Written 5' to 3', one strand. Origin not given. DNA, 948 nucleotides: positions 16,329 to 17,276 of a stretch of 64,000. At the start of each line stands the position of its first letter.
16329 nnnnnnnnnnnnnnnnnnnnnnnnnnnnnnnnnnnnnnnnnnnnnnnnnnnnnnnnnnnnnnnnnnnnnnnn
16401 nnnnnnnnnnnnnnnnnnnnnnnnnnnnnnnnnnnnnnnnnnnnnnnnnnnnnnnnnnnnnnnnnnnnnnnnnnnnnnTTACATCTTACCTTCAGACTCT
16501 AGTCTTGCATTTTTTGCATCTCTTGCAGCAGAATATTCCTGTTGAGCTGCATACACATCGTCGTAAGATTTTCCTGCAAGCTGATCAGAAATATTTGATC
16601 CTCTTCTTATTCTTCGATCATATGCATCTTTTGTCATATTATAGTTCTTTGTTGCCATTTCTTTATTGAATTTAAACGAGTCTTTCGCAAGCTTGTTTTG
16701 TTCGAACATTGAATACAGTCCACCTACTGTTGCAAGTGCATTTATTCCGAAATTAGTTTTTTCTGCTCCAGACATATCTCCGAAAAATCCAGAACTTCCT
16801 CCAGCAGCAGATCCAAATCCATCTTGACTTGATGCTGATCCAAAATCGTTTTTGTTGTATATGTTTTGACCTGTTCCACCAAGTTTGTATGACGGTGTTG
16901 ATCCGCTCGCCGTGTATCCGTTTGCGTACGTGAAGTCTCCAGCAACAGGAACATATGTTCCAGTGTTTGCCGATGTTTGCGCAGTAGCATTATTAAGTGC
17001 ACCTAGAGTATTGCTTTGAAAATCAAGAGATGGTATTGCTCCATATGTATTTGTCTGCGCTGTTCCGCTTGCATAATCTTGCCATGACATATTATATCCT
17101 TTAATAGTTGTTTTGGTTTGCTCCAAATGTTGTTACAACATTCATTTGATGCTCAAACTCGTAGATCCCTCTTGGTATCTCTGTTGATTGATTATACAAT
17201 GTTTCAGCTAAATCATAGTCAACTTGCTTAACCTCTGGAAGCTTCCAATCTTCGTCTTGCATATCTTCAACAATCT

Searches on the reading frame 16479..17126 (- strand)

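Call 76: search_protein_families(library=phrogs, proteins=[window:16479-17126:-], max_evalue=0.00001)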
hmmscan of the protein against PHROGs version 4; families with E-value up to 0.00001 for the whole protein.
window:16479-17126:- (215 aa): 2 families
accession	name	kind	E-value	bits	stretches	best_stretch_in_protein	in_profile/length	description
phrog_18869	-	unknown function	2.7e-10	41.4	1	25-175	111-245/258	-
phrog_16623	-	unknown function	2.6e-06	28.4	1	39-173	24-147/176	-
